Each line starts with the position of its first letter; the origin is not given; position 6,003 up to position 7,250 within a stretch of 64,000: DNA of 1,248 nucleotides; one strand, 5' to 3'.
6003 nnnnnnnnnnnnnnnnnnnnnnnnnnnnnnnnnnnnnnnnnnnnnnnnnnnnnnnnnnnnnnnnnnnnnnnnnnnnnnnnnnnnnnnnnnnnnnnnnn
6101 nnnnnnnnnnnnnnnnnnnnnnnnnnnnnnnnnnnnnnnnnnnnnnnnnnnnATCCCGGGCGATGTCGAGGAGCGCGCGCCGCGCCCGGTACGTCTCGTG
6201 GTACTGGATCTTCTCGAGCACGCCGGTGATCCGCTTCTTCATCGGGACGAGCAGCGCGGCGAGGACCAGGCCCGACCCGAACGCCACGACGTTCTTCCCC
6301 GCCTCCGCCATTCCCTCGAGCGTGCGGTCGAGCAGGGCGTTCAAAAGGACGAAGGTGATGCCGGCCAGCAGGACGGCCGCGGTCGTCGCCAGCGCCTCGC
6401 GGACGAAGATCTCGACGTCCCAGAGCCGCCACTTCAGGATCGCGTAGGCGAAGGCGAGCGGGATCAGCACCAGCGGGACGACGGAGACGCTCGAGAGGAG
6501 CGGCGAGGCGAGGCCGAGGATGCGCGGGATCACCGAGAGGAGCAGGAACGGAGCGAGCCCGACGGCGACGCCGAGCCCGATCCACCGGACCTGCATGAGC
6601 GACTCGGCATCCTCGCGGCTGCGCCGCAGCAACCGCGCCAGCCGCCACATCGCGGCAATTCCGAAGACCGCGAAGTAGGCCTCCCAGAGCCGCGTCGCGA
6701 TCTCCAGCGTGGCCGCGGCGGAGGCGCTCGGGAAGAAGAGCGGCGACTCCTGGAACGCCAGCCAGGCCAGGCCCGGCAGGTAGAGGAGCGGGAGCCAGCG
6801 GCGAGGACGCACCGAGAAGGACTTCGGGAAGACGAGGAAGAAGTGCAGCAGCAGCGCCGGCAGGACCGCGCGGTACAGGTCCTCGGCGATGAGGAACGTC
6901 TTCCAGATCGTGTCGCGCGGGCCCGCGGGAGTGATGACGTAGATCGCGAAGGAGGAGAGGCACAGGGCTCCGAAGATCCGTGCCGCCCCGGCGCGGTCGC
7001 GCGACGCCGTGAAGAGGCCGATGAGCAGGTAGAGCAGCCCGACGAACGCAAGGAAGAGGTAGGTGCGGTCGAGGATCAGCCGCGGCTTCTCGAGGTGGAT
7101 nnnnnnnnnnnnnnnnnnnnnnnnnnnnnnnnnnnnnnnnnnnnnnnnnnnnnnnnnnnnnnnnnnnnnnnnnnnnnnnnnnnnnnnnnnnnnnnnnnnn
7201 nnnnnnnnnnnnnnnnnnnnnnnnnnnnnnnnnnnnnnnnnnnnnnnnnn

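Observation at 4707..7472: An uncharacterised TM-PDZ-multipass membrane sensor module is shared by a histidine kinase and, 34 kb away, a PP2C phosphatase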

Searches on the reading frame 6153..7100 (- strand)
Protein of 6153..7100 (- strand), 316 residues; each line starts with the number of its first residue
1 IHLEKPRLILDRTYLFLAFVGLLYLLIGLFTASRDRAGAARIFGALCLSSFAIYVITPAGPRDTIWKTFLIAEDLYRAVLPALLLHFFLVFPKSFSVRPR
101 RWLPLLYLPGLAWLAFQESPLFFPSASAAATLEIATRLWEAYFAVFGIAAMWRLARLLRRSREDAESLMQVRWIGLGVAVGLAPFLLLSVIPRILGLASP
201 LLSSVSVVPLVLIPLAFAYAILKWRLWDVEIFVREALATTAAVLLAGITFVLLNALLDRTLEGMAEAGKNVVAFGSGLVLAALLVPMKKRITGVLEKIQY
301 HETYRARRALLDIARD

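Call 24: search_protein_representatives(alignment_id=A1)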
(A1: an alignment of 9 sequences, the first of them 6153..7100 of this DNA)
Query: 9 sequences, 319 profile positions. Proteins with E-value up to 0.001 (for the whole library): 27264; up to 1e-10: 13758; up to 1e-30: 601. The best 150 are listed.
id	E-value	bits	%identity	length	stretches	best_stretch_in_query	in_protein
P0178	2.6e-113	395.2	-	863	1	5-318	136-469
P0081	6.4e-108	377.5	-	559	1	5-319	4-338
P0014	2.4e-98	346.0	-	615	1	3-309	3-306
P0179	1.7e-97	343.2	-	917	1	1-319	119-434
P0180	1.8e-96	339.9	-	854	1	5-318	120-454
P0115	2.5e-94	332.8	-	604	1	2-318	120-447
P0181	2.3e-92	326.3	-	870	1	2-319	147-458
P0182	5.1e-89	315.4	-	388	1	15-318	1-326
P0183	7.3e-89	314.8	-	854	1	3-319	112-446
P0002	1.2e-86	307.5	-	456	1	2-282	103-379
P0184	3.6e-86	306.0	-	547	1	2-318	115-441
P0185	3.3e-85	302.8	-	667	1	4-318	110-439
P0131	3.1e-78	279.9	-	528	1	3-277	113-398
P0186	3.3e-77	276.6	-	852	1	8-318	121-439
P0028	3.1e-76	273.4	-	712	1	1-311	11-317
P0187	4.1e-76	273.0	-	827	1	6-318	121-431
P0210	5.5e-57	210.1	-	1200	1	3-318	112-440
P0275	3.3e-47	178.0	-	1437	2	23-318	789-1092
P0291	7.8e-46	173.5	-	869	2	21-318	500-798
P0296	8.7e-45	170.0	-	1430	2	23-306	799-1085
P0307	1.6e-43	165.9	-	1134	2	18-301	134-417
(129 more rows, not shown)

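Call 34: search_protein_families(library=pfam, alignment_id=A4, max_evalue=0.001)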
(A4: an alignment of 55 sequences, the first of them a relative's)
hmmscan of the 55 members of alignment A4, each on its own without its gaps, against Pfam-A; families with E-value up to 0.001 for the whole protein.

A. member 1, P0178 (863 aa): 5 families
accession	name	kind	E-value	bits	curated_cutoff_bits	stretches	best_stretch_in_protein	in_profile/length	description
PF07228.17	SpoIIE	-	3.2e-41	141.8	25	1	671-862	2-191/192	Stage II sporulation protein E (SpoIIE)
PF01590.32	GAF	-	5.3e-08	33.9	22.4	1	477-607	2-133/133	GAF domain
PF13492.12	GAF_3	-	1.3e-07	32.6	27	1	557-608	78-128/129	GAF domain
PF13185.12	GAF_2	-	4.7e-07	30.5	28.6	1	513-608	47-136/136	GAF domain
PF17820.7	PDZ_6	-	1e-06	28.8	27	1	62-99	4-41/54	PDZ domain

B. families by the number of members that match (of 55 scanned): 26 families (the first 25 are shown)
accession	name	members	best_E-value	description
PF13492.12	GAF_3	41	8.9e-12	GAF domain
PF17820.7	PDZ_6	34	8.3e-12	PDZ domain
PF01590.32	GAF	32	1.9e-10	GAF domain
PF13185.12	GAF_2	31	1.1e-12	GAF domain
PF02518.31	HATPase_c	28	3.9e-30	Histidine kinase-, DNA gyrase B-, and HSP90-like ATPase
PF00512.31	HisKA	25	1.6e-17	His Kinase A (phospho-acceptor) domain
PF13180.12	PDZ_2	25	1.9e-11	PDZ domain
PF08448.16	PAS_4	23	1.2e-13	PAS fold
PF00989.32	PAS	22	9.9e-13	PAS fold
PF13188.13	PAS_8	20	1.7e-08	PAS domain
PF00595.29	PDZ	20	2.1e-08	PDZ domain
PF13426.13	PAS_9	15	1.9e-13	PAS domain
PF07228.17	SpoIIE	10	2.2e-56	Stage II sporulation protein E (SpoIIE)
PF16927.11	HisKA_7TM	7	5.7e-11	N-terminal 7TM region of histidine kinase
PF13581.12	HATPase_c_2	7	1.1e-05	Histidine kinase-like ATPase domain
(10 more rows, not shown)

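Call 36: search_protein_families(library=pfam, proteins=[window:6153-7100:-, P0210, P0275, P0296, P0291, P0307], max_evalue=10)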
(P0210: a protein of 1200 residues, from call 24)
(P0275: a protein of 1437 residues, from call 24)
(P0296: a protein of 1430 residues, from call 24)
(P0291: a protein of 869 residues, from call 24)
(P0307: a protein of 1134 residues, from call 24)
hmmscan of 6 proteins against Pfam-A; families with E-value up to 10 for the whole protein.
window:6153-7100:- (316 aa): 0 families

P0210 (1200 aa): 12 families
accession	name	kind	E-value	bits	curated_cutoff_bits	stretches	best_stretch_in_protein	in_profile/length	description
PF07228.17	SpoIIE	-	1e-15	58.6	25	1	719-806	71-157/192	Stage II sporulation protein E (SpoIIE)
PF17820.7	PDZ_6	-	4.6e-08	33.1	27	1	50-91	2-42/54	PDZ domain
PF13492.12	GAF_3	-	1.2e-06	29.4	27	1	448-581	2-128/129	GAF domain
PF07719.23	TPR_2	-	1.8e-05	24.9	27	2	1069-1093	9-33/34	Tetratricopeptide repeat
PF00595.29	PDZ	-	2.3e-05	25.1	23.2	1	37-97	13-76/81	PDZ domain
PF13180.12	PDZ_2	-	0.00031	21.4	27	1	38-97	5-63/80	PDZ domain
PF00515.34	TPR_1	-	0.00044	20.4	27.8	2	906-921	19-34/34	Tetratricopeptide repeat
PF13414.12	TPR_11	-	0.00065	19.8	26.8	1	1073-1101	6-34/42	TPR repeat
PF01590.32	GAF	-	0.0011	19.9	22.4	1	447-580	1-133/133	GAF domain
PF14559.12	TPR_19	-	0.0048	17.6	25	1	1070-1102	34-65/68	Tetratricopeptide repeat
PF13181.12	TPR_8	-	0.0075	16.8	25.7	1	1073-1093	13-33/34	Tetratricopeptide repeat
PF23600.1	DUF7139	-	6.4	6.8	30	1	285-386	11-107/150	Domain of unknown function (DUF7139)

P0275 (1437 aa): 10 families
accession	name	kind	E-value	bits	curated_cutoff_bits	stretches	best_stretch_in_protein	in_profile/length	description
PF07730.19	HisKA_3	-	1.2e-24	87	24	2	1210-1277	1-68/68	Histidine kinase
PF02518.31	HATPase_c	-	9.3e-12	45.8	26.4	1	1341-1431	3-110/111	Histidine kinase-, DNA gyrase B-, and HSP90-like ATPase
PF13185.12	GAF_2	-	9.1e-09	36.1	28.6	2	477-521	90-136/136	GAF domain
PF13492.12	GAF_3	-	2.6e-08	34.8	27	2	466-521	71-128/129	GAF domain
PF01590.32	GAF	-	4.9e-07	30.8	22.4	2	477-520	89-133/133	GAF domain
PF13581.12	HATPase_c_2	-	0.00072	20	27.4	1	1349-1403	37-107/127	Histidine kinase-like ATPase domain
PF17820.7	PDZ_6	-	0.0017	18.5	27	1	59-76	14-31/54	PDZ domain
PF13180.12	PDZ_2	-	0.0037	18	27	2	51-78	17-47/80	PDZ domain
PF21558.3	Pept_S41_N_bact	-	0.011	16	27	0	59-76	18-35/87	Bacteroidetes, Peptidase, S41 family, N-terminal domain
PF00595.29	PDZ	-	0.015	16.1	23.2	1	59-79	41-61/81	PDZ domain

P0296 (1430 aa): 9 families
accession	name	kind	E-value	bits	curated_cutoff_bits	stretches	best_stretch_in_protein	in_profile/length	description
PF07730.19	HisKA_3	-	1.1e-23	83.9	24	2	1216-1283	1-68/68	Histidine kinase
PF02518.31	HATPase_c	-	1.2e-15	58.4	26.4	1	1332-1421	3-110/111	Histidine kinase-, DNA gyrase B-, and HSP90-like ATPase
PF13581.12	HATPase_c_2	-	1.1e-05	25.9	27.4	1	1338-1381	35-81/127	Histidine kinase-like ATPase domain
PF17820.7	PDZ_6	-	4.2e-05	23.6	27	2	720-737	16-33/54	PDZ domain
PF13180.12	PDZ_2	-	4.6e-05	24.1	27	1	718-773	28-78/80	PDZ domain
PF13492.12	GAF_3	-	0.00035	21.4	27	2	436-528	42-126/129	GAF domain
PF00595.29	PDZ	-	0.00082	20.1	23.2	1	719-741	41-64/81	PDZ domain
PF13589.12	HATPase_c_3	-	0.058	13.9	25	1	1338-1387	6-53/137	Histidine kinase-, DNA gyrase B-, and HSP90-like ATPase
PF01590.32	GAF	-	0.2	12.7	22.4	1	485-528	91-132/133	GAF domain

P0291 (869 aa): 1 family
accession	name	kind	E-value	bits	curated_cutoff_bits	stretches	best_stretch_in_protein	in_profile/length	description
PF00595.29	PDZ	-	0.0059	17.4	23.2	1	421-446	36-60/81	PDZ domain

P0307 (1134 aa): 6 families
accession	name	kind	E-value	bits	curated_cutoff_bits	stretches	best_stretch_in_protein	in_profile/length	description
PF07730.19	HisKA_3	-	4.3e-15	56.4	24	1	940-1007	1-68/68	Histidine kinase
PF02518.31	HATPase_c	-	6.1e-14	52.8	26.4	1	1044-1131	3-110/111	Histidine kinase-, DNA gyrase B-, and HSP90-like ATPase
PF01590.32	GAF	-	1.6e-05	25.9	22.4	1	875-916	93-132/133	GAF domain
PF13492.12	GAF_3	-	0.00016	22.5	27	1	875-916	86-126/129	GAF domain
PF13185.12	GAF_2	-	0.0036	17.9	28.6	1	875-916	94-134/136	GAF domain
PF13581.12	HATPase_c_2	-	0.016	15.6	27.4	1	1050-1097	35-88/127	Histidine kinase-like ATPase domain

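Call 39: find_homologous_proteins(query=A1, max_evalue=0.00001)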
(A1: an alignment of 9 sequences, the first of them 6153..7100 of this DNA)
Query A1 (9 sequences) (316 aa, profile of the alignment): 125 proteins with E <= 0.00001 among 8000 candidates; the best 120 are listed.
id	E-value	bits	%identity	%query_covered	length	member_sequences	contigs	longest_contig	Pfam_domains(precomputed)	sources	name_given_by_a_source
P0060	2.4e-115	404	26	75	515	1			PF17820.8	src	-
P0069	3.5e-110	387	28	96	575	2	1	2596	PF17820.8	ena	-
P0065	1.1e-108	382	23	75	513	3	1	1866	PF17820.8,PF13180.13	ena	-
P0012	9.6e-108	379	67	100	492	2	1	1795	-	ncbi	ncbi:MAG: hypothetical protein ACRD1B_00780, partial [Thermoanaerobaculia bacterium]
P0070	1.2e-107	378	25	96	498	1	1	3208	-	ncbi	ncbi:MAG TPA: hypothetical protein VIE39_06390, partial [Thermoanaerobaculia bacterium]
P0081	2.0e-107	378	25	87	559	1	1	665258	-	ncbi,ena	-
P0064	4.8e-107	376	27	96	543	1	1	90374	PF13180.13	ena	-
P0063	2.3e-106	374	26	71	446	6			PF17820.8,PF00595.30,PF13180.13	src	-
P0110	2.6e-106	374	35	35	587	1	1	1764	-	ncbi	ncbi:MAG: hypothetical protein ACXWFQ_08935, partial [Thermoanaerobaculia bacterium]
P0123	4.5e-102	360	36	35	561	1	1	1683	-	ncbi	ncbi:MAG TPA: hypothetical protein VF425_07390, partial [Thermoanaerobaculia bacterium]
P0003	4.7e-101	357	69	100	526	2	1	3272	PF00595.30,PF13180.13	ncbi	ncbi:MAG: PDZ domain-containing protein, partial [Thermoanaerobaculia bacterium]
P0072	3.3e-100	354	27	91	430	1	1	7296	-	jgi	-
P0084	2.7e-98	348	25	89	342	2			-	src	-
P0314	3.1e-98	347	28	49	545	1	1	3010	PF17820.8,PF13180.13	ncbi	ncbi:MAG: PDZ domain-containing protein, partial [Acidobacteriota bacterium]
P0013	7.1e-98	346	84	94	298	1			-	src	-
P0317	1.9e-71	259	32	98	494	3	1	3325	PF17820.8,PF13180.13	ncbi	-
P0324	5.6e-52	195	32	73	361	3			PF17820.8,PF13180.13,PF16927.12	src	-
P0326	2.4e-49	187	32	74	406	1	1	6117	PF17820.8,PF00595.30,PF13180.13,PF16927.12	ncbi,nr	ncbi:MAG TPA: PDZ domain-containing protein, partial [Bryobacterales bacterium]|nr:PDZ domain-contai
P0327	7.5e-48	182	41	97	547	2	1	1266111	-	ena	-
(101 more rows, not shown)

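Call 40: search_protein_families(library=pfam, proteins=[P0324, P0326, P0317, P0327, P0314], max_evalue=1)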
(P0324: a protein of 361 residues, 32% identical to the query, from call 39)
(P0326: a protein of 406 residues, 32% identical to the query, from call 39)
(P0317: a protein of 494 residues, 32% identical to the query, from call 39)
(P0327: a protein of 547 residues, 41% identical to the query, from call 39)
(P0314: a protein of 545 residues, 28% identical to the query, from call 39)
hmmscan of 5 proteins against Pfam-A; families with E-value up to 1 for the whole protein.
P0324 (361 aa): 5 families
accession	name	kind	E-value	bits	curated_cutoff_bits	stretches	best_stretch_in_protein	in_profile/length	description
PF16927.11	HisKA_7TM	-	6.2e-08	33.2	28.6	1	143-355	4-222/224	N-terminal 7TM region of histidine kinase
PF13180.12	PDZ_2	-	1.4e-07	32.1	27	1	52-125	4-77/80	PDZ domain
PF17820.7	PDZ_6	-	1.6e-07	31.4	27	1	66-98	4-36/54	PDZ domain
PF13425.11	O-antigen_lig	-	7.8e-05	22.1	31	1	133-246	31-147/462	O-antigen ligase like membrane protein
PF00595.29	PDZ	-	0.026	15.4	23.2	1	66-92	31-57/81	PDZ domain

P0326 (406 aa): 5 families
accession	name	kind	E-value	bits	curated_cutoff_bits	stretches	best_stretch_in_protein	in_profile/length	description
PF17820.7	PDZ_6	-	1.2e-10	41.4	27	1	53-84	2-33/54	PDZ domain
PF16927.11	HisKA_7TM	-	4.5e-09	36.9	28.6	1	131-349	4-222/224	N-terminal 7TM region of histidine kinase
PF00595.29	PDZ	-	1.4e-06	29.1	23.2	1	49-83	25-59/81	PDZ domain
PF13180.12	PDZ_2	-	2.9e-06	27.9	27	1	45-84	8-47/80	PDZ domain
PF14685.13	PDZ_Tricorn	-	0.29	11.6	25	1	60-91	31-64/88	Tricorn protease PDZ domain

P0317 (494 aa): 4 families
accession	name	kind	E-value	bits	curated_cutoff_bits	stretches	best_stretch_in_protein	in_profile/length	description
PF13180.12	PDZ_2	-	7.3e-08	33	27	1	52-121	4-73/80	PDZ domain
PF17820.7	PDZ_6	-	2.9e-07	30.6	27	1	66-97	4-35/54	PDZ domain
PF13425.11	O-antigen_lig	-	0.0026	17.1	31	1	140-246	38-147/462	O-antigen ligase like membrane protein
PF00595.29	PDZ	-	0.0027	18.5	23.2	1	66-95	31-60/81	PDZ domain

P0327 (547 aa): 2 families
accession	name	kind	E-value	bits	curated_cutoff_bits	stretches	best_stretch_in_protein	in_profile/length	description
PF17820.7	PDZ_6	-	0.0068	16.6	27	1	58-89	11-42/54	PDZ domain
PF08370.16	PDR_assoc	-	0.12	12.5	24.9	0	267-296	12-41/65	Plant PDR ABC transporter associated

P0314 (545 aa): 4 families
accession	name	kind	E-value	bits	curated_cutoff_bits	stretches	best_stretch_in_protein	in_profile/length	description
PF17820.7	PDZ_6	-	1e-06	28.8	27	1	49-102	1-53/54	PDZ domain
PF13180.12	PDZ_2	-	9.3e-06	26.3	27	1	38-113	4-79/80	PDZ domain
PF11992.13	TgpA_N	-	0.0079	15.7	30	1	133-214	105-191/333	TgpA N-terminal domain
PF00595.29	PDZ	-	0.012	16.4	23.2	1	41-83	16-62/81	PDZ domain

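Call 54: search_protein_families(library=ncbifam, proteins=[P0326, P0187], max_evalue=0.00001)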
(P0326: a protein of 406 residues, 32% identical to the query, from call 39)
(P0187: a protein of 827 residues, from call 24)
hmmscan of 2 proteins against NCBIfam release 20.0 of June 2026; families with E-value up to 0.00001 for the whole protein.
P0326 (406 aa): 3 families
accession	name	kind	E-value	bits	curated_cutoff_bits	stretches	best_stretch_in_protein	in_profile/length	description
TIGR02037.1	degP_htrA_DO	subfamily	5.1e-09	35.6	416.2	1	46-121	256-331/434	Do family serine endopeptidase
NF041521.1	HhoA_HhoB_HtrA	equivalog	5.6e-08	32.4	450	1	38-110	252-324/335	HhoA/HhoB/HtrA family serine endopeptidase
NF040960.1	MamE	equivalog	1.2e-06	27.4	800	1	49-124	467-542/659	magnetosome formation protease MamE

P0187 (827 aa): 81 families (the best 25 are shown)
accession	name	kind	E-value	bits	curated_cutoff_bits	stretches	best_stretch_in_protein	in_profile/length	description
NF008468.0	PRK11360.1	equivalog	2.4e-71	240.9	646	1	590-821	382-610/616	two-component system sensor histidine kinase AtoS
NF007688.0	PRK10364.1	equivalog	2.9e-64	217.5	479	1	587-821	223-453/460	two-component system sensor histidine kinase ZraS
NF010411.0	PRK13837.1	equivalog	4.2e-54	183.8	647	1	544-825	390-681/828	two-component system VirA-like sensor kinase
NF038348.1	T2SS_HK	subfamily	2.2e-44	151.9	450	2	650-818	408-572/574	histidine kinase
TIGR02916.1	PEP_his_kin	equivalog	1.7e-41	142.6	300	1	227-818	103-679/679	XrtA/PEP-CTERM system histidine kinase PrsK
NF052574.1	HisKinEspCMyxo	equivalog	2.4e-41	141.8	1200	1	589-822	399-640/785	serine histidine kinase EspC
NF046026.1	HisKinCckACaul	equivalog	1.2e-39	136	1000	1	593-822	291-535/678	cell cycle histidine kinase CckA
NF046020.1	HisKinCckABruc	equivalog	6.1e-38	130.2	1000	1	592-819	468-707/868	cell cycle histidine kinase CckA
NF046044.1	PnpS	equivalog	2.8e-37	128.6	400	1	609-818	175-390/390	two-component system histidine kinase PnpS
NF053867.1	SprKinKinDBac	equivalog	1.3e-35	122.9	775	1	590-819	271-497/500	sporulation kinase KinD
NF008293.1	PRK11073.1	equivalog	4e-34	118.4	240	1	590-818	117-346/349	nitrogen regulation protein NR(II)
NF006800.0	PRK09303.1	equivalog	5e-34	117.9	342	1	592-818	139-376/383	histidine kinase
NF033092.0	HK_WalK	equivalog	6.3e-33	114.2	725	1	608-819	376-594/594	cell wall metabolism sensor histidine kinase WalK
NF010076.0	PRK13557.1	subfamily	2.3e-32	112.1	631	1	593-821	152-396/540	histidine kinase famiy protein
NF047497.1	HK_LIC_12097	equivalog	9.6e-32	110.1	500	1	588-819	131-366/367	LIC_12097 family sensor histidine kinase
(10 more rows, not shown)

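Call 65: find_related_loci(query=A5, collection=genome_contigs, flank=3000)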
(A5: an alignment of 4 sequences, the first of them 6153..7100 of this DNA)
Query A5 (316 aa) in genome_contigs; peptide patterns used: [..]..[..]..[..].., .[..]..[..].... (x = any residue, [..] = any of these).
598 stretches matched a pattern (row limit reached: there are more); 414 encode a relative of the query (tblastn E <= 1e-3); the best 80 are kept; 80 distinct loci.
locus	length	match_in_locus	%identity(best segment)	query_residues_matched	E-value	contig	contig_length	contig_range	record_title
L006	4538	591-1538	82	1-316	8e-154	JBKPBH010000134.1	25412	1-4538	MAG: Acidobacteriota bacterium isolate GB_EKS_MAG_00083 GB_EKS_000001183166, whole genome shotgun sequence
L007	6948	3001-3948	81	1-316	9e-141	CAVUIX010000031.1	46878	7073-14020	MAG: uncultured Acidobacteriota bacterium isolate MFD02199.bin.2.111 genome assembly, contig: contig_45056, whole genome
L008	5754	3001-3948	81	1-316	8e-140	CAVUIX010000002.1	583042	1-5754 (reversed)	MAG: uncultured Acidobacteriota bacterium isolate MFD02199.bin.2.111 genome assembly, contig: contig_10586, whole genome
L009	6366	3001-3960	69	11-316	9e-139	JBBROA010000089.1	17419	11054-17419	MAG: Thermoanaerobaculia bacterium isolate La1_metabat2.230 LA1C_B2.230_k141_2420672L_17419_cov_11.8572, whole genome sh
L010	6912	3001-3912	72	11-316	4e-138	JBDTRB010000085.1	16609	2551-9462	MAG: Acidobacteriota bacterium isolate cluster3_bin.236 NODE_13187_length_16609_cov_9.638033, whole genome shotgun seque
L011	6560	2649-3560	73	11-316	2e-138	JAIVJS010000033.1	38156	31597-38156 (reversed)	MAG: Acidobacteria bacterium isolate MAG7 MTG7_1133, whole genome shotgun sequence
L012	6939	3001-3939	71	3-316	2e-138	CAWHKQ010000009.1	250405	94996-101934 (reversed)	MAG: uncultured Acidobacteriota bacterium isolate MFD02840.bin.2.120 genome assembly, contig: contig_46634, whole genome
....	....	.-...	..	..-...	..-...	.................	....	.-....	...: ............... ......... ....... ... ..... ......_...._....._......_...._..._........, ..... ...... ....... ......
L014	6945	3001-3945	68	1-316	9e-135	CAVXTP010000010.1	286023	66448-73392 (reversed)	MAG: uncultured Acidobacteriota bacterium isolate MFD05942.bin.1.319 genome assembly, contig: contig_2615, whole genome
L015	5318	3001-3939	76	1-316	6e-134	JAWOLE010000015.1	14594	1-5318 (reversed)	MAG: Thermoanaerobaculia bacterium isolate bin_228 c_000006563133, whole genome shotgun sequence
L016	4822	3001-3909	73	11-316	2e-134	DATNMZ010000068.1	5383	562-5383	MAG TPA_asm: Thermoanaerobaculia bacterium isolate SMAG_U11492 k141_376988, whole genome shotgun sequence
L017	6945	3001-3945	68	1-316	8e-134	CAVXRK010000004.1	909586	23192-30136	MAG: uncultured Acidobacteriota bacterium isolate MFD00822.bin.1.237 genome assembly, contig: contig_29326, whole genome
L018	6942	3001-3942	70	1-316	2e-133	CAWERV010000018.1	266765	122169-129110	MAG: uncultured Acidobacteriota bacterium isolate MFD02134.bin.2.169 genome assembly, contig: contig_40523, whole genome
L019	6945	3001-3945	68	1-316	1e-131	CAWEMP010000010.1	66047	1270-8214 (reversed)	MAG: uncultured Acidobacteriota bacterium isolate MFD02809.bin.2.249 genome assembly, contig: contig_254752, whole genom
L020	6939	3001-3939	69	3-316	8e-132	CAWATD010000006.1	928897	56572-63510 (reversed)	MAG: uncultured Acidobacteriota bacterium isolate MFD02134.bin.2.124 genome assembly, contig: contig_8633, whole genome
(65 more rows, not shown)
